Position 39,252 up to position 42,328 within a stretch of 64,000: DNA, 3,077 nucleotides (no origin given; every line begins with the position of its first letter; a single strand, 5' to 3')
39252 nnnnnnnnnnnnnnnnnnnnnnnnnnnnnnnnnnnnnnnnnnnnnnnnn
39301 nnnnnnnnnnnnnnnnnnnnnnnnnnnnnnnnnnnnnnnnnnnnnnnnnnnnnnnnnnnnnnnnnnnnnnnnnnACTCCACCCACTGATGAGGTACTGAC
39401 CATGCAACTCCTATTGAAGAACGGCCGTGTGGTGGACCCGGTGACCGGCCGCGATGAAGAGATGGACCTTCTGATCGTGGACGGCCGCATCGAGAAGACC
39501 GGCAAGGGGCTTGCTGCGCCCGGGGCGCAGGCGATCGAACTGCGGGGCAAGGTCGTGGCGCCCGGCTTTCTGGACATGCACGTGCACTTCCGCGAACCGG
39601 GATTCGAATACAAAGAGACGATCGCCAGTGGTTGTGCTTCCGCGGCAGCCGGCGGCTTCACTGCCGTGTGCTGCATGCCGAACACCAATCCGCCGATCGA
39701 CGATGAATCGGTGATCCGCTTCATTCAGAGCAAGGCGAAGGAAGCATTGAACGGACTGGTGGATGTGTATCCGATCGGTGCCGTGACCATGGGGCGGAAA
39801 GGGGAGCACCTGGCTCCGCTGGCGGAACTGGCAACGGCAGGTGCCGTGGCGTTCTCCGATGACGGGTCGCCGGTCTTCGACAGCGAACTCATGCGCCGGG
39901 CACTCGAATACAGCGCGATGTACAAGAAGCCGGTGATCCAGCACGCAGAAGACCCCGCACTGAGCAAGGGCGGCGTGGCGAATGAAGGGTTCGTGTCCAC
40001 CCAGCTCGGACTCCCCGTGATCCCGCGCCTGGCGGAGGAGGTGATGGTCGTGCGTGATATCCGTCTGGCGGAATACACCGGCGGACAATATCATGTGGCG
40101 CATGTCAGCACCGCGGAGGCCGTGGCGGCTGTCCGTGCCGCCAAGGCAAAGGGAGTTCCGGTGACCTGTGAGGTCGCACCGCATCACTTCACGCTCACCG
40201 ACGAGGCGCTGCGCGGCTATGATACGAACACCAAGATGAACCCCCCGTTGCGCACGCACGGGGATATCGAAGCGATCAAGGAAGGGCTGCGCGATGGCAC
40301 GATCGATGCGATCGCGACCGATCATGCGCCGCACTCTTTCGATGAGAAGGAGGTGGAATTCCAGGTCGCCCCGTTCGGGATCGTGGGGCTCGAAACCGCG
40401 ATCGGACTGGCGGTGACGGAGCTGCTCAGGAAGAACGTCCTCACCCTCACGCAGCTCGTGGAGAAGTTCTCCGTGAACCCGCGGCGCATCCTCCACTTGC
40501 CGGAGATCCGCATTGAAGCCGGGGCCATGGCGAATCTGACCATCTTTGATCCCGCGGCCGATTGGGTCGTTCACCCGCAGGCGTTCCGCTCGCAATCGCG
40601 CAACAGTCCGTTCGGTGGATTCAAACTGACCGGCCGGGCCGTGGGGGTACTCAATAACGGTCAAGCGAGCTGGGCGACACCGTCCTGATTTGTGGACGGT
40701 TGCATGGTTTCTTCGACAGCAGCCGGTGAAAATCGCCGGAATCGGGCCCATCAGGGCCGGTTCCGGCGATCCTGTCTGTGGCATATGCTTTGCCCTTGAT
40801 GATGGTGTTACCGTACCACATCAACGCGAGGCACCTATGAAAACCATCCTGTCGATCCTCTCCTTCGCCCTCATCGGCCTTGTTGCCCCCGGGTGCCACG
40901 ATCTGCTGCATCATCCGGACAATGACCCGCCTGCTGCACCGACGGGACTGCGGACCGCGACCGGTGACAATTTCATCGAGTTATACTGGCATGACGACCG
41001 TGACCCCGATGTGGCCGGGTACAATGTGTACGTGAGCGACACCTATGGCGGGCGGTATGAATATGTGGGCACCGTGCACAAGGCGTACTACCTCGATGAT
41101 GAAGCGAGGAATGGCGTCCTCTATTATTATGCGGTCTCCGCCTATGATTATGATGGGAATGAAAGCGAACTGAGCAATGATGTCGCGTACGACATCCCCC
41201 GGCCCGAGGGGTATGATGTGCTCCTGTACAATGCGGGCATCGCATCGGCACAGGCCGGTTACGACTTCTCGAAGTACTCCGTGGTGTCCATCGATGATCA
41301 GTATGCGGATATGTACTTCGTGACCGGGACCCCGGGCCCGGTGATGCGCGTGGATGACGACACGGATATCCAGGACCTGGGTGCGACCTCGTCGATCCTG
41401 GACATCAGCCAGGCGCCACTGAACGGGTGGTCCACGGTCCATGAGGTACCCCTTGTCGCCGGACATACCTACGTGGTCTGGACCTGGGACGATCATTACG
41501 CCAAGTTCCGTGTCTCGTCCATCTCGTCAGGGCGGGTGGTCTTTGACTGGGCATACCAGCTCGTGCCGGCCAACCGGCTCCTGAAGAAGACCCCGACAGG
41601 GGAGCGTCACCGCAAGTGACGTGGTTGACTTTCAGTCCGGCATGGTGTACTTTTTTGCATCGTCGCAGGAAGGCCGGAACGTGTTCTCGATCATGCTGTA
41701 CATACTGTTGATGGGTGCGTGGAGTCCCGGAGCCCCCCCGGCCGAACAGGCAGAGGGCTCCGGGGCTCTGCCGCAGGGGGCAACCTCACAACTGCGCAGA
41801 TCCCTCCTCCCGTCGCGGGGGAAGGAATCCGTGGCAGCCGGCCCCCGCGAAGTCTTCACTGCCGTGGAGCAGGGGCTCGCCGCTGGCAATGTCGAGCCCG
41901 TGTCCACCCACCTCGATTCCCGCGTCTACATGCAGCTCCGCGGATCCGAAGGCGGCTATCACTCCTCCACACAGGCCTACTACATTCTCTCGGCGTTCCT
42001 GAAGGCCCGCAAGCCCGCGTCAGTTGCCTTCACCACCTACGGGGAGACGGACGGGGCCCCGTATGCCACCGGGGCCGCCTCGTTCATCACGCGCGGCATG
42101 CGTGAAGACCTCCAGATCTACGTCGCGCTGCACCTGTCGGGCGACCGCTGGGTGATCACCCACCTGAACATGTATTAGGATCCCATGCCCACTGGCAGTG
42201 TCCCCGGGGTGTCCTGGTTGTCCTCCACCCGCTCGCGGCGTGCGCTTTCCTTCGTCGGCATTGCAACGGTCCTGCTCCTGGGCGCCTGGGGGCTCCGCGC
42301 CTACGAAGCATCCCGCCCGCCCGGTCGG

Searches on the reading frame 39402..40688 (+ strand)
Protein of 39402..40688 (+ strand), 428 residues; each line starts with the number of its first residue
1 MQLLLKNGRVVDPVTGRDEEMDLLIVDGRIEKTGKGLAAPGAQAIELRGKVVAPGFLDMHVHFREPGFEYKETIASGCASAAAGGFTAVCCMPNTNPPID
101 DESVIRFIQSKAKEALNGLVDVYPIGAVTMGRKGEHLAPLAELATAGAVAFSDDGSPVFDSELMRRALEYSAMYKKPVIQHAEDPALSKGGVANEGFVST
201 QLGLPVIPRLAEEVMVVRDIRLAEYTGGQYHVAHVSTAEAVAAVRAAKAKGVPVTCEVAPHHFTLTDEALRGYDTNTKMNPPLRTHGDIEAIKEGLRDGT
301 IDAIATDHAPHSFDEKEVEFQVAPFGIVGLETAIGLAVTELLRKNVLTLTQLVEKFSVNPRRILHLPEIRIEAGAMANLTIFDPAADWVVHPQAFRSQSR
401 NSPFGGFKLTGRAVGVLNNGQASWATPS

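Call 40: search_protein_families(library=pfam, proteins=[window:39402-40688:+], max_evalue=0.001)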
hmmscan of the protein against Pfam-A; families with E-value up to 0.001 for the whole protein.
window:39402-40688:+ (428 aa): 3 families
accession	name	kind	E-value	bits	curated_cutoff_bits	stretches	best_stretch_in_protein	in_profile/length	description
PF01979.26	Amidohydro_1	-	8.9e-24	84.8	25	1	51-405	1-327/345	Amidohydrolase family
PF07969.17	Amidohydro_3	-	9.2e-11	42.3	29.7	1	43-73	1-31/472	Amidohydrolase family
PF12890.13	DHOase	-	1.3e-08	35.5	21.2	1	50-239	2-141/142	Dihydro-orotase-like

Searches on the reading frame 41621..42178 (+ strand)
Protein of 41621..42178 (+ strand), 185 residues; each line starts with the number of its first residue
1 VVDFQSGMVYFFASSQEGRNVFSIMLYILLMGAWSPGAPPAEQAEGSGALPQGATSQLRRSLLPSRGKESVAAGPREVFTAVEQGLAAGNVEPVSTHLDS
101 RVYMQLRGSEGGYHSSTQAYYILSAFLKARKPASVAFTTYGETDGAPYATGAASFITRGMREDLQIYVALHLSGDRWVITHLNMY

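Call 40: search_protein_families(library=pfam, proteins=[window:41621-42178:+], max_evalue=0.001)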
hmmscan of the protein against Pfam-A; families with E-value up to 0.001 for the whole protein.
window:41621-42178:+ (185 aa): 1 family
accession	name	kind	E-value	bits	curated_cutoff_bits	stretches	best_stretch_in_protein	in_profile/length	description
PF16022.11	DUF4783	-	5.5e-13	49.3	24.1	1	80-183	2-100/102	Domain of unknown function (DUF4783)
